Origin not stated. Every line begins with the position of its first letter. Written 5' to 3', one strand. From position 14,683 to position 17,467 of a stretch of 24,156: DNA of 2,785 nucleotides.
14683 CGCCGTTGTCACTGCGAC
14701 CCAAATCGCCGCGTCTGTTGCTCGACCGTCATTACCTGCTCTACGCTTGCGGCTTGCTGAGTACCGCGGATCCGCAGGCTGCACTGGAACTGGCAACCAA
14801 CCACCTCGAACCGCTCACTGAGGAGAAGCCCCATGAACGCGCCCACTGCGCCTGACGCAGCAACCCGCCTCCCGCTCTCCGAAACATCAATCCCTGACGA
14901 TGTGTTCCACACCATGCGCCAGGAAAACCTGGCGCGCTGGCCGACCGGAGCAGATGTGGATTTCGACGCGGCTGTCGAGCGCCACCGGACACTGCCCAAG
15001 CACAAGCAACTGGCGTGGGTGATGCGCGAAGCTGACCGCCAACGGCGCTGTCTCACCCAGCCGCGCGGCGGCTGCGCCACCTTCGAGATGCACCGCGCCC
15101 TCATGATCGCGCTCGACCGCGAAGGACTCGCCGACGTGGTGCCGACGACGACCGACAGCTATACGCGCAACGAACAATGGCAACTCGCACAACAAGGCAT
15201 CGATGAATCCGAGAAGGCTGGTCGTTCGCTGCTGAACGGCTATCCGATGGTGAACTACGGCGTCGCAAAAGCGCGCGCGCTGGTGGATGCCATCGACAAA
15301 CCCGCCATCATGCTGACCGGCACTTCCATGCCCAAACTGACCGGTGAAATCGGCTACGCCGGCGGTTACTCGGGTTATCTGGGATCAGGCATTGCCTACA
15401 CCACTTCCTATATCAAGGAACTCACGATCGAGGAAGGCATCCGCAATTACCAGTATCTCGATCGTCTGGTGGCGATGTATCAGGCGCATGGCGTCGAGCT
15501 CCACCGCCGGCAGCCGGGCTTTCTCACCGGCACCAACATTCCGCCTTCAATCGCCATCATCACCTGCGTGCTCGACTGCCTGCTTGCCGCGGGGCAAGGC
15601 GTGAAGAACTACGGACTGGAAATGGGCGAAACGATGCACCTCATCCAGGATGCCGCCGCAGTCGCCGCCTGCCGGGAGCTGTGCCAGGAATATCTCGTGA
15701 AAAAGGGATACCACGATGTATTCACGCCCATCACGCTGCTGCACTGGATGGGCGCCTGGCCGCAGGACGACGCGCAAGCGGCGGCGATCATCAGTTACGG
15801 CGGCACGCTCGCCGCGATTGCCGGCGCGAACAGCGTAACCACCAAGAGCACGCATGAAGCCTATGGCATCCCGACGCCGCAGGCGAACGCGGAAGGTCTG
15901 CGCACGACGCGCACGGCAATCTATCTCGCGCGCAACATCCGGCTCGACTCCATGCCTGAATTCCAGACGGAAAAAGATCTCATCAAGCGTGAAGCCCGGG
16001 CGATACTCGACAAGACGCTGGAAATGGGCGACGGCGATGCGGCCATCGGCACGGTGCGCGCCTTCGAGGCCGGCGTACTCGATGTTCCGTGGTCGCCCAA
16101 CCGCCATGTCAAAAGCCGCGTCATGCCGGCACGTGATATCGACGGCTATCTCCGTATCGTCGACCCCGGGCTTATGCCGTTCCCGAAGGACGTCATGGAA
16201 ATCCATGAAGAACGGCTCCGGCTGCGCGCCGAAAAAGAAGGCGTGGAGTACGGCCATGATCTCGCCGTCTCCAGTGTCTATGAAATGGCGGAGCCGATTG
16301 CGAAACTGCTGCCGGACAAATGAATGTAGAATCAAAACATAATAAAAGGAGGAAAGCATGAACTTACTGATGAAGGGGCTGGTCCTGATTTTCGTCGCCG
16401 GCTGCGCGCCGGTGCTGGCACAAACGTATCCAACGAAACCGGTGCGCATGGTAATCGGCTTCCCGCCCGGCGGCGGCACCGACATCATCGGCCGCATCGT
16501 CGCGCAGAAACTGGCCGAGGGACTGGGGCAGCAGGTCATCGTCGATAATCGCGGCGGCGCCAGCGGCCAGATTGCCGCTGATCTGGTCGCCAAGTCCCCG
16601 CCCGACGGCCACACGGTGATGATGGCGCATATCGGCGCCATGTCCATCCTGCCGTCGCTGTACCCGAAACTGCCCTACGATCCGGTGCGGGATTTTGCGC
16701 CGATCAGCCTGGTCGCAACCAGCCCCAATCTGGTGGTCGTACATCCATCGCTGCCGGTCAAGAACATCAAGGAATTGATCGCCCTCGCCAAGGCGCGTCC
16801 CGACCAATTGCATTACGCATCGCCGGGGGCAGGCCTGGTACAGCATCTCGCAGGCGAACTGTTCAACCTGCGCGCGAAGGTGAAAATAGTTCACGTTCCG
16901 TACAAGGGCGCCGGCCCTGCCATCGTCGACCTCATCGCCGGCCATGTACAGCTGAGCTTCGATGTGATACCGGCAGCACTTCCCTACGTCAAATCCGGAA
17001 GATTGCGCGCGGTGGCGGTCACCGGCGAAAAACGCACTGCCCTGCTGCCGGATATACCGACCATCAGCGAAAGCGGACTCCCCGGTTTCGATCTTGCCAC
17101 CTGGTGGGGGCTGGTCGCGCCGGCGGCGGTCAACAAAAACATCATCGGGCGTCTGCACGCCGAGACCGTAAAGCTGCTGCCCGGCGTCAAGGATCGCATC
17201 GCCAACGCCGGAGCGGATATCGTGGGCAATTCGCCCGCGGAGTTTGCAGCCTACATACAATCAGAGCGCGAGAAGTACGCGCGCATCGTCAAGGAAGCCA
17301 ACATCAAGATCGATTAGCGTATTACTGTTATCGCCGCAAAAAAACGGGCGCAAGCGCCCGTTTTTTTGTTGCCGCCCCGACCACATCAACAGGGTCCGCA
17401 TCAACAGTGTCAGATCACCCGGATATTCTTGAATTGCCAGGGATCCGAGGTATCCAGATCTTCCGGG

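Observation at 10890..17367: Candidate new B12-dependent catabolic pathway: glutamate-mutase-type S/L/E genes with an MLE-like enzyme, an MDR reductase and a Bug protein, but no methylaspartate lyase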

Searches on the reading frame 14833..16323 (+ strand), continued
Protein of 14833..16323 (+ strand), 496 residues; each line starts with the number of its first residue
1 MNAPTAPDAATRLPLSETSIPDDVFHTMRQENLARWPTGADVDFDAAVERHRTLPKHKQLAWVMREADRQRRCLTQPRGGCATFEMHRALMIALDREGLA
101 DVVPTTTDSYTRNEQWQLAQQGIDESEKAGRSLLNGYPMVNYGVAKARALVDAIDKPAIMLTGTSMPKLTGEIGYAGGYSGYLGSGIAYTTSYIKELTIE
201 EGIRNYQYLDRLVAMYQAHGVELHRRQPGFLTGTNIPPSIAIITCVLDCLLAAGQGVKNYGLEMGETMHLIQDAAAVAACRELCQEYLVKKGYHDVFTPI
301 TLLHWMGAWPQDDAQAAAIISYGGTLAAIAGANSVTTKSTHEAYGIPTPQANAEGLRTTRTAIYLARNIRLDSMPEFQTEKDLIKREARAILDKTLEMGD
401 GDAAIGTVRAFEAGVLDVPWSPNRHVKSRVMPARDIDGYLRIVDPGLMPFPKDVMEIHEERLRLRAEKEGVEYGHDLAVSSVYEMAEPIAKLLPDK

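Call 33: search_protein_families(library=ncbifam, proteins=[L079:2060-3868:-, L009:14557-15681:+, L054:7359-8231:-, L080:17166-18905:+, L047:2199-2954:+, L067:1115-1990:+, L045:3052-3666:+, L055:4831-5802:+, L086:11553-12860:+], max_evalue=1e-20)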
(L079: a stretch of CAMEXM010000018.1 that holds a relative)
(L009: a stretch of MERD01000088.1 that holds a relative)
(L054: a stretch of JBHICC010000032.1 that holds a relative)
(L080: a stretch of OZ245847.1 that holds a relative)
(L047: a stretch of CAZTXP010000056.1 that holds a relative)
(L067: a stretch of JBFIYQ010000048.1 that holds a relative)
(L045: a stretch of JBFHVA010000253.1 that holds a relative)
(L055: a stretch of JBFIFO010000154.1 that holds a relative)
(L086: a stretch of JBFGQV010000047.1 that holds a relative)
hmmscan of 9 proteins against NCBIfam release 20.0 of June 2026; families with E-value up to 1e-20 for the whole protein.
L079:2060-3868:- (602 aa): 48 families (the best 25 are shown)
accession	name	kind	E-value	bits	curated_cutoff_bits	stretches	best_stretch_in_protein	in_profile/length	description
TIGR03457.1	sulphoacet_xsc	equivalog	0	1065.9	676.4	1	14-598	1-579/579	sulfoacetaldehyde acetyltransferase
NF005713.0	PRK07525.1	subfamily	0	1051.1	620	1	11-602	2-589/592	sulfoacetaldehyde acetyltransferase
TIGR00118.1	acolac_lg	equivalog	7.4e-97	325.1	538.35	1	15-573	1-532/557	biosynthetic-type acetolactate synthase large subunit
NF006052.0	PRK08199.1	subfamily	9.1e-97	324.6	539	2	13-360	6-355/559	thiamine pyrophosphate protein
NF004710.0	PRK06048.1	equivalog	1.5e-91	307.6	976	1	13-574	6-536/561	acetolactate synthase large subunit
NF004919.0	PRK06276.1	equivalog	2.9e-91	306.5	866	1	15-574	1-537/582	acetolactate synthase large subunit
NF006122.0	PRK08266.1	subfamily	1.5e-90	304.3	571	1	13-577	2-526/543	hypothetical protein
NF005860.0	PRK07789.1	equivalog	2e-85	287.3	881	1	7-562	26-568/615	acetolactate synthase large subunit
NF006524.0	PRK08978.1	equivalog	8.9e-82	275.1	738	1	17-562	3-515/548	acetolactate synthase 2 catalytic subunit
NF005039.0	PRK06456.1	equivalog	1.2e-81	275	868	1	19-578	6-547/572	acetolactate synthase large subunit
NF005712.0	PRK07524.1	subfamily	3.9e-80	269.8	500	1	15-574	3-528/536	5-guanidino-2-oxopentanoate decarboxylase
NF005058.0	PRK06466.1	equivalog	2.5e-78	264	951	1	15-575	4-547/574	acetolactate synthase 3 large subunit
NF005651.0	PRK07418.1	subfamily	3.1e-73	247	942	1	6-562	10-550/617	acetolactate synthase large subunit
NF006319.0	PRK08527.1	equivalog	1.1e-72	245.3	905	1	14-577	3-540/565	acetolactate synthase large subunit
NF006525.0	PRK08979.1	equivalog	1.5e-72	244.8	1084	1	15-564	4-537/572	acetolactate synthase 3 large subunit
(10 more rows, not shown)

L009:14557-15681:+ (374 aa): 3 families
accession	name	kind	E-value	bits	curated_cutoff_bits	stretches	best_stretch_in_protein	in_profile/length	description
NF001913.0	PRK00696.1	equivalog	1.5e-106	356.7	370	1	1-373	1-385/388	ADP-forming succinate--CoA ligase subunit beta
TIGR01016.1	sucCoAbeta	subfamily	2.7e-97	326.2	375.55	1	1-373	1-385/386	succinate-CoA ligase subunit beta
NF010647.0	PRK14046.1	equivalog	8.9e-80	268.6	604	1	1-373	1-385/392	malate--CoA ligase subunit beta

L054:7359-8231:- (290 aa): 3 families
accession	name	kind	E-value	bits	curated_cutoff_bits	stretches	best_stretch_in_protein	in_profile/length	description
TIGR01019.1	sucCoAalpha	subfamily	5e-100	334.6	353.2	1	3-287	3-285/286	succinate--CoA ligase subunit alpha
NF004230.0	PRK05678.1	equivalog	1.8e-99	332.6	336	1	3-288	5-288/291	succinate--CoA ligase subunit alpha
TIGR02717.1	AcCoA-syn-alpha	equivalog_domain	7.9e-21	74.2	567.15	0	36-275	41-275/447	acetate--CoA ligase alpha subunit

L080:17166-18905:+ (579 aa): 26 families (the best 25 are shown)
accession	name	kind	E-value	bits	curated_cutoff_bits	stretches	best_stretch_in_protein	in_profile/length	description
NF004900.0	PRK06263.1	equivalog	2.3e-151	505.1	718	1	8-549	4-535/546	fumarate reductase (CoM/CoB) subunit TfrA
TIGR01812.1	sdhA_frdA_Gneg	subfamily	1.8e-123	413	567.3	1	13-570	1-564/568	succinate dehydrogenase or fumarate reductase, flavoprotein subunit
NF005866.0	PRK07803.1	equivalog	4.8e-110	368.6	819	2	287-560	318-596/631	fumarate reductase/succinate dehydrogenase flavoprotein subunit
NF004724.0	PRK06069.1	subfamily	1.7e-109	366.6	826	1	8-570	2-573/577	succinate dehydrogenase/fumarate reductase flavoprotein subunit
TIGR00551.1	nadB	equivalog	1.1e-107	360.7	452.75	1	11-535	2-489/489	L-aspartate oxidase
NF005867.0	PRK07804.1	equivalog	1.3e-101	340.5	639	1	11-554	18-535/548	L-aspartate oxidase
NF042982.1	MFR_Fp_SdhA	equivalog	5.4e-99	332.3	1100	1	12-564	48-603/612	8-methylmenaquinol:fumarate reductase flavoprotein subunit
TIGR01816.1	sdhA_forward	equivalog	3.6e-98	329.2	727.35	1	11-565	2-570/584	succinate dehydrogenase flavoprotein subunit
NF005636.0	PRK07395.1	subfamily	7.3e-98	328.2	723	1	10-538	11-538/560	L-aspartate oxidase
NF006686.0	PRK09231.1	equivalog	4.5e-96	322.7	854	1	9-573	3-580/598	fumarate reductase (quinol) flavoprotein subunit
TIGR01176.1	fum_red_Fp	equivalog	2e-92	310.7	932.7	1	10-572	2-577/580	fumarate reductase (quinol) flavoprotein subunit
NF004613.0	PRK05945.1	equivalog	3.2e-89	300.1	824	1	10-571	2-572/575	succinate dehydrogenase/fumarate reductase flavoprotein subunit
NF006567.0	PRK09077.1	equivalog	1.6e-88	297.3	629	1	8-547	5-529/537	L-aspartate oxidase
NF005701.0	PRK07512.1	equivalog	1.7e-88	297.2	528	1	6-545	4-494/516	L-aspartate oxidase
NF005037.0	PRK06452.1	equivalog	9.7e-86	288.5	862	1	8-571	2-563/566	succinate dehydrogenase flavoprotein subunit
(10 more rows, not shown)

L047:2199-2954:+ (251 aa): 12 families
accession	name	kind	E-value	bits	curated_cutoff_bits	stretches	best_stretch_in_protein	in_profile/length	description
TIGR00384.1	dhsB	subfamily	1.1e-59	201.5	88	1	30-239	13-222/222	succinate dehydrogenase and fumarate reductase iron-sulfur protein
NF004616.0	PRK05950.1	subfamily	9.9e-59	198.4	228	1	13-245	5-236/238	succinate dehydrogenase iron-sulfur subunit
NF009226.0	PRK12576.1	equivalog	4.4e-52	177.4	344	1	16-240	12-235/317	succinate dehydrogenase/fumarate reductase iron-sulfur subunit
NF009051.0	PRK12385.1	equivalog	3.5e-50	170.7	333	1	13-242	6-232/244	succinate dehydrogenase/fumarate reductase iron-sulfur subunit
NF009227.0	PRK12577.1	equivalog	1.1e-43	149.2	349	1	15-245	4-241/330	succinate dehydrogenase/fumarate reductase iron-sulfur subunit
NF010071.0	PRK13552.1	equivalog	1.1e-39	136.2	264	1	27-246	19-239/241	fumarate reductase iron-sulfur subunit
NF009052.0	PRK12386.1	equivalog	3.4e-38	131.1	256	1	14-240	5-229/255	succinate dehydrogenase/fumarate reductase iron-sulfur subunit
NF009225.0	PRK12575.1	subfamily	5.1e-36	124.3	443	1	28-245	19-233/235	succinate dehydrogenase/fumarate reductase iron-sulfur subunit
NF004898.0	PRK06259.1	equivalog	5.2e-36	124.3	385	1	14-231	4-204/488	fumarate reductase (CoM/CoB) subunit TfrB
NF006391.0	PRK08640.1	equivalog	2e-33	115.3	244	1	32-248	24-245/254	succinate dehydrogenase iron-sulfur subunit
NF042952.1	MFR_FeS_SdhB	equivalog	1.5e-26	93.2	600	1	38-247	24-236/320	8-methylmenaquinol:fumarate reductase iron-sulfur subunit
NF005746.0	PRK07570.1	subfamily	5.3e-26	91.4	243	1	14-249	3-247/250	succinate dehydrogenase/fumarate reductase iron-sulfur subunit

L067:1115-1990:+ (291 aa): 3 families
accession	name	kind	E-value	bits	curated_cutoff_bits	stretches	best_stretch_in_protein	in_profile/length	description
NF004885.0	PRK06246.1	equivalog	5.6e-92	307.9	276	1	3-281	4-278/279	fumarate hydratase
TIGR00722.1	ttdA_fumA_fumB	subfamily_domain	7.4e-86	287.7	100.65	1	8-281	1-272/273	hydrolyase, tartrate alpha subunit/fumarate domain protein, Fe-S type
NF006084.0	PRK08230.1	equivalog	5.1e-55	186.6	365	1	10-282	16-287/303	L(+)-tartrate dehydratase subunit alpha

L045:3052-3666:+ (204 aa): 5 families
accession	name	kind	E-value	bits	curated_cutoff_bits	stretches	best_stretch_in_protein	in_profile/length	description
NF006082.0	PRK08228.1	equivalog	8e-44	149.6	264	1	2-199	2-197/205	L(+)-tartrate dehydratase subunit beta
TIGR00723.1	ttdB_fumA_fumB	subfamily_domain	6.2e-43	146.7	145.15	1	14-182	2-168/169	FumA C-terminus/TtdB family hydratase beta subunit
NF004708.0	PRK06043.1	equivalog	8.7e-40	136.3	269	1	4-191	3-186/192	fumarate hydratase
NF006253.0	PRK08395.1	equivalog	3.1e-29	101.8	244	1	6-182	5-164/166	fumarate hydratase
NF005310.0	PRK06842.1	equivalog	4.5e-25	88.5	238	1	5-183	4-175/185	Fe-S-containing hydro-lyase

L055:4831-5802:+ (323 aa): 20 families
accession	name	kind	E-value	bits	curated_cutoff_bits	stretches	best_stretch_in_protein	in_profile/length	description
NF009714.1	PRK13243.1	equivalog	1.1e-100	337.3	455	1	3-322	2-322/332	glyoxylate reductase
TIGR01327.1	PGDH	equivalog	1e-74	252.2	454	1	22-315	17-303/525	phosphoglycerate dehydrogenase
NF011938.0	PRK15409.1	equivalog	1.2e-73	248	492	1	3-315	2-311/324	glyoxylate/hydroxypyruvate reductase GhrB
NF008759.0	PRK11790.1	equivalog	6e-54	183.3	404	1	29-314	37-318/410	phosphoglycerate dehydrogenase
NF005069.0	PRK06487.1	equivalog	2.3e-52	178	448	1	58-316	59-314/320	2-hydroxyacid dehydrogenase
NF041369.1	Dhydh_Halo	equivalog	4.1e-39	134.6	400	1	78-315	64-297/305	D-2-hydroxyacid dehydrogenase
NF006263.0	PRK08410.1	equivalog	2.2e-37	129.1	389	1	58-314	53-308/311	D-2-hydroxyacid dehydrogenase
NF006374.0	PRK08605.1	subfamily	2.7e-37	128.6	356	1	19-276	19-271/332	D-lactate dehydrogenase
NF000492.1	vanH_gen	exception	1.2e-35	123.1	540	1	71-273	68-257/312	D-lactate dehydrogenase VanH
NF005387.0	PRK06932.1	equivalog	5.7e-35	120.8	492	1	58-273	55-265/314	2-hydroxyacid dehydrogenase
NF005750.0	PRK07574.1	equivalog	1e-33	117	329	1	71-272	116-315/386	NAD-dependent formate dehydrogenase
NF001309.0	PRK00257.1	equivalog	1.6e-32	113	434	1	141-314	109-279/379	4-phosphoerythronate dehydrogenase PdxB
NF009127.0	PRK12480.1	equivalog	6e-31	107.6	579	1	73-272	73-265/330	D-lactate dehydrogenase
NF000128.1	vanH-Sc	exception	1.3e-30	106.7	650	1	73-272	90-276/337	D-lactate dehydrogenase VanH-Sc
NF000371.1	vanH_Agroup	exception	3.5e-29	102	700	1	71-273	73-262/322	VanH-A/VanH-Pt family D-lactate dehydrogenase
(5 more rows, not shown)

L086:11553-12860:+ (435 aa): 5 families
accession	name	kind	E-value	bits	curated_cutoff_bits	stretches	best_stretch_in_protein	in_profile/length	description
NF045640.1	AspGlyoxATaseBhcA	equivalog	2.1e-176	586.7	650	1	26-412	4-389/395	L-aspartate--glyoxylate aminotransferase BhcA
NF046070.1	PyrdoxPyrvTramin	equivalog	4.7e-48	163.9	600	1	28-373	7-349/369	pyridoxamine--pyruvate transaminase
TIGR03301.1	PhnW-AepZ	equivalog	3.6e-40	138.5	360.8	1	29-371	2-339/355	2-aminoethylphosphonate aminotransferase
NF010006.0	PRK13479.1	equivalog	2.5e-26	92.7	296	1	26-392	5-366/369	2-aminoethylphosphonate--pyruvate transaminase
TIGR02326.1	transamin_PhnW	equivalog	1e-23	84.1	400.8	1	28-333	5-306/363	2-aminoethylphosphonate--pyruvate transaminase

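Call 35: search_protein_representatives(protein=window:14833-16323:+)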
Query: 496 residues. Proteins with E-value up to 0.001 (for the whole library): 888; up to 1e-10: 588; up to 1e-30: 248. The best 150 are listed.
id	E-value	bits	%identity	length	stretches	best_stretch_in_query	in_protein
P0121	4.0e-215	731.3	67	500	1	12-494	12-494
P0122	5.5e-157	539.6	86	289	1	91-359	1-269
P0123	4.1e-122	424.5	65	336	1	166-494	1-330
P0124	3.5e-121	421.5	71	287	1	1-280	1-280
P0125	5.8e-118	410.9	65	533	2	1-215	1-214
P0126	9.8e-111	387.0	41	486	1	19-486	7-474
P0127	1.4e-105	370.1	40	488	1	16-483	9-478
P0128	3.7e-105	368.6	41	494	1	18-472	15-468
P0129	5.8e-100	351.5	38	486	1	15-483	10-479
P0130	5.9e-100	351.5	39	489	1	15-488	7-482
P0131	1.1e-99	350.6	40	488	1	29-482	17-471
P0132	6.6e-96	338.1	38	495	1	16-487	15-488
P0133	1.2e-94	334.0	37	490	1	24-475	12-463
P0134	4.5e-94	332.1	68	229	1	276-494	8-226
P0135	1.6e-93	330.3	37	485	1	23-485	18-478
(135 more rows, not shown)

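Call 47: find_encoding_contigs(protein=P0127, flank=8000, max_places=4)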
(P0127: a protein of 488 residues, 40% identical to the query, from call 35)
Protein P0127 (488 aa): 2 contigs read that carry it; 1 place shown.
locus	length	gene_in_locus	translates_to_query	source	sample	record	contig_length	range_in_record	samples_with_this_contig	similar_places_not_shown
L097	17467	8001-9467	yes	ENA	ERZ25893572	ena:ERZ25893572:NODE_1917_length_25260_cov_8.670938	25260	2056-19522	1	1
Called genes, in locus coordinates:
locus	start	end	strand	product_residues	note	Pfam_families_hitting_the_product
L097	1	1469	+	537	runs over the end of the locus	PF06418:CTP_synth_N, PF00117:GATase, PF07722:Peptidase_C26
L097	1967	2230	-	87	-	PF13744:HTH_37 (weak), PF13560:HTH_31, PF01381:HTH_3, PF12844:HTH_19, PF13443:HTH_26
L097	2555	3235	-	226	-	PF00027:cNMP_binding, PF13545:HTH_Crp_2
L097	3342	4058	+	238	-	PF00037:Fer4 (weak), PF12837:Fer4_6, PF13237:Fer4_10 (weak), PF14697:Fer4_21 (weak), PF25160:LdpA_Fe-S-bd (faint), PF12838:Fer4_7, PF13187:Fer4_9 (weak), PF27217:AF_0155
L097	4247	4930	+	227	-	-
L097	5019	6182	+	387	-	PF13378:MR_MLE_C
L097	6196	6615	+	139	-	PF02310:B12-binding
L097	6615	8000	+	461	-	PF13941:MutL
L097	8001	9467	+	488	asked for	PF06368:Met_asp_mut_E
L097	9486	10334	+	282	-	PF00083:Sugar_tr (weak), PF07690:MFS_1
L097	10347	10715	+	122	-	PF07690:MFS_1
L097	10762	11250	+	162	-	PF07331:TctB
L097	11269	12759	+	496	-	PF01970:TctA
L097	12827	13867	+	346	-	PF03401:TctC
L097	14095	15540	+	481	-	PF00171:Aldedh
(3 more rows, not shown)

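Call 48: find_encoding_contigs(protein=P0126, flank=8000, max_places=3)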
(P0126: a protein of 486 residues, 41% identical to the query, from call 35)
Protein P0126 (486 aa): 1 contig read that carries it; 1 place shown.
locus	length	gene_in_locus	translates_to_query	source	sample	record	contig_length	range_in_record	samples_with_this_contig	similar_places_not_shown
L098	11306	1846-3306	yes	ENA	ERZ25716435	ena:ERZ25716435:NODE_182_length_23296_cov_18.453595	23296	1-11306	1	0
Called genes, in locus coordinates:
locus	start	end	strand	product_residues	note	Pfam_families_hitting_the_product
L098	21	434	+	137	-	PF02310:B12-binding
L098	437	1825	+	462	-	PF13941:MutL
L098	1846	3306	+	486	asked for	PF06368:Met_asp_mut_E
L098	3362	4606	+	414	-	PF05034:MAAL_N, PF07476:MAAL_C, PF13378:MR_MLE_C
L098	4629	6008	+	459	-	PF07287:AtuA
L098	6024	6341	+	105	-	PF14330:DUF4387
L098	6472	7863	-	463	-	PF02784:Orn_Arg_deC_N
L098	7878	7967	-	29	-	-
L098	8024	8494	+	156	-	PF01668:SmpB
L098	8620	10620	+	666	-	PF02683:DsbD_TM, PF13098:Thioredoxin_2, PF13899:Thioredoxin_7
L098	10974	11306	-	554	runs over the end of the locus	PF01268:FTHFS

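Call 58: search_protein_families(library=pfam, proteins=[L070:18588-19598:-, L077:20963-21452:+, L056:18777-19865:-, L077:15049-15423:+, L012:6962-7957:+, L070:18277-18558:-, L070:17065-18252:-, L070:13559-14551:+, L070:14570-16312:+, L084:19119-20540:+])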
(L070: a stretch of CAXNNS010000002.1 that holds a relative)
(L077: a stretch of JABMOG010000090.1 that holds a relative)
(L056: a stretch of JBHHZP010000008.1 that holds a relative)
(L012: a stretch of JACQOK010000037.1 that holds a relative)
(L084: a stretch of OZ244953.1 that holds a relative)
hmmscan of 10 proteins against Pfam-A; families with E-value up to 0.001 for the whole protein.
L070:18588-19598:- (336 aa): 1 family
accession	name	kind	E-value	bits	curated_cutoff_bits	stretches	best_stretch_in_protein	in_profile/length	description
PF02615.19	Ldh_2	-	3.8e-95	319.2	38.8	1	4-327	2-333/333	Malate/L-lactate dehydrogenase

L077:20963-21452:+ (163 aa): 3 families
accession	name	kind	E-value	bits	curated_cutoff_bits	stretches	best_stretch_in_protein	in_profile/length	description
PF00890.30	FAD_binding_2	-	7e-24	85.2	20.4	1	10-162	1-165/414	FAD binding domain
PF01266.30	DAO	-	1.4e-05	25.2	27.9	1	10-120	1-93/353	FAD dependent oxidoreductase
PF01946.23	Thi4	-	0.00019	21.2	26.2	0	5-39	14-47/235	Thi4 family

L056:18777-19865:- (362 aa): 1 family
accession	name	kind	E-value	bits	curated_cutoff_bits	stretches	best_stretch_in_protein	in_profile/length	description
PF00291.31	PALP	-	9e-77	258.7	35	1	43-331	7-295/295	Pyridoxal-phosphate dependent enzyme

L077:15049-15423:+ (124 aa): 1 family
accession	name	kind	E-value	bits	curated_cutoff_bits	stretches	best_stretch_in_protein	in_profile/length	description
PF00027.35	cNMP_binding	-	8e-20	71.1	27.5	1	12-94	2-84/89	Cyclic nucleotide-binding domain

L012:6962-7957:+ (331 aa): 1 family
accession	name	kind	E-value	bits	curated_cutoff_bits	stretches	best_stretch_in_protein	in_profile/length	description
PF02668.22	TauD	-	1.1e-63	216.1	27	1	48-322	5-266/267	Taurine catabolism dioxygenase TauD, TfdA family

L070:18277-18558:- (93 aa): 1 family
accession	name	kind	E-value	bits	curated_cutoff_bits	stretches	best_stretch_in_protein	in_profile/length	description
PF08666.17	SAF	-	2.4e-05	25.2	21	0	55-89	29-63/63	SAF domain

L070:17065-18252:- (395 aa): 2 families
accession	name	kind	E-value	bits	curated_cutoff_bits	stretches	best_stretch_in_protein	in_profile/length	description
PF20629.2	GD_AH_C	-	1.1e-85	287.3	26.8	1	150-392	1-240/242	D-galactarate/Altronate dehydratase, C-terminal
PF04295.18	GD_AH_second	-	8.8e-33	113.7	27.3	1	16-140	1-135/136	D-galactarate dehydratase/Altronate hydrolase, second domain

L070:13559-14551:+ (330 aa): 4 families
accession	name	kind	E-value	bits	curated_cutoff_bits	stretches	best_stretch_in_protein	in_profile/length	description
PF07728.20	AAA_5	-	1.3e-12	48.4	22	1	73-198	2-129/139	AAA domain (dynein-related subfamily)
PF07726.17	AAA_3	-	4.9e-05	23.7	27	1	73-217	2-129/131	ATPase family associated with various cellular activities (AAA)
PF08406.16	CbbQ_C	-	0.00059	20.4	20.6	1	250-302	15-66/85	CbbQ/NirQ/NorQ C-terminal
PF00004.35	AAA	-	0.0007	20.5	21.2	0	73-151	1-68/131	ATPase family associated with various cellular activities (AAA)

L070:14570-16312:+ (580 aa): 2 families
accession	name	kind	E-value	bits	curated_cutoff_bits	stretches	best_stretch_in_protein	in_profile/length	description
PF11775.14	CobT_C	-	5e-31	108.5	21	1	365-559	13-200/220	Cobalamin biosynthesis protein CobT VWA domain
PF06213.17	CobT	-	1.8e-13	51.1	26.1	1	55-201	51-197/276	Cobalamin biosynthesis protein CobT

L084:19119-20540:+ (473 aa): 2 families
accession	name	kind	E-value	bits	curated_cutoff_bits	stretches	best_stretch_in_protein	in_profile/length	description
PF02518.31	HATPase_c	-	1.3e-28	100.1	26.4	1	353-463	2-109/111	Histidine kinase-, DNA gyrase B-, and HSP90-like ATPase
PF00512.31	HisKA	-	2.5e-19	69.5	26.9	1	237-306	1-66/66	His Kinase A (phospho-acceptor) domain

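Call 74: predict_structure(alignment_id=A1)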
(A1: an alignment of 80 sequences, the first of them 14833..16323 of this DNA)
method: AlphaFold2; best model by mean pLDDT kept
length: 496 residues; sequences in the alignment: 80
mean_pLDDT: 95.5   pTM: 0.94
mean pLDDT of the five models: 95.5, 95.1, 95.0, 94.7, 94.5
residues with pLDDT >= 90: 456; 70-90: 28; 50-70: 7; < 50: 5
segments of 3 or more residues with pLDDT < 50: 1-4
pLDDT, mean of each block of 10 residues (from residue 1): 50 90 97 98 99 98 98 97 98 98 97 97 98 97 99 99 94 99 96 94 97 98 95 92 98 98 96 98 99 98 94 95 98 97 91 98 98 98 99 99 99 98 97 97 98 98 97 93 89 74
secondary structure, 60 per line:
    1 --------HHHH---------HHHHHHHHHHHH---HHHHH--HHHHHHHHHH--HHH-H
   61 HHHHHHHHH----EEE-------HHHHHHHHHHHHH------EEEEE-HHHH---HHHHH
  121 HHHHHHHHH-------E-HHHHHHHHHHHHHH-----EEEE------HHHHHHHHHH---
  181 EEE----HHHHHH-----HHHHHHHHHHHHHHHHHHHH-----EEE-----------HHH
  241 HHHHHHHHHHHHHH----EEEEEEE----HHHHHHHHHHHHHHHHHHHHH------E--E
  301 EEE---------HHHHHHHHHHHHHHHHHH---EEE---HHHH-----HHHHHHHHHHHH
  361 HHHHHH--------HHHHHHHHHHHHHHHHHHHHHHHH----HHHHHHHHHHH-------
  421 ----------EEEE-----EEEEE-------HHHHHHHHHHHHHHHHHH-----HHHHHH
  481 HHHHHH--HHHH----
elements in order: H9-12 H22-33 H37-41 H44-53 H60-69 E74-76 H84-96 E103-107 H109-112 H116-129 H139-152 E158-161 H168-177 E181-183 H188-193 H199-218 E224-226 H238-254 E259-265 H270-290 E300-303 H313-330 E334-336 H340-343 H349-366 H375-398 H403-413 E431-434 E440-444 H452-469 H475-486 H489-492

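Call 98: find_encoding_contigs(protein=P0135, flank=8000, max_places=3)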
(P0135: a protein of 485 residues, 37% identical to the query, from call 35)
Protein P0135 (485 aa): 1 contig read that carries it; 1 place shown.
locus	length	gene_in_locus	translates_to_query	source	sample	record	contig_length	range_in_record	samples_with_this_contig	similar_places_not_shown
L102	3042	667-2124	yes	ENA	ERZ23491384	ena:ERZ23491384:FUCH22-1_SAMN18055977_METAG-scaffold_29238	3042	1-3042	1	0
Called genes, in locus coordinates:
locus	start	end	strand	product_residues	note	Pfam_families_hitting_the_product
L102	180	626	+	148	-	PF02310:B12-binding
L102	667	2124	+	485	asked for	PF06368:Met_asp_mut_E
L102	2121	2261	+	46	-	-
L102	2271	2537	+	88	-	-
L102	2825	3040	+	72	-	?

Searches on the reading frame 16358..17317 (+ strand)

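Call 3: search_protein_families(library=pfam, proteins=[window:16358-17317:+])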
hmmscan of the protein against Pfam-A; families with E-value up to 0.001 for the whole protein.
window:16358-17317:+ (319 aa): 1 family
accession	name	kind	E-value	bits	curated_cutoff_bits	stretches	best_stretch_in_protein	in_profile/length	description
PF03401.19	TctC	-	1e-71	242.1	27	1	45-315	2-273/274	Tripartite tricarboxylate transporter family receptor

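Call 4: search_protein_families(library=ncbifam, proteins=[window:16358-17317:+])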
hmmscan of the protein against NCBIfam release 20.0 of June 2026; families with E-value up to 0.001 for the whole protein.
window:16358-17317:+ (319 aa): 0 families
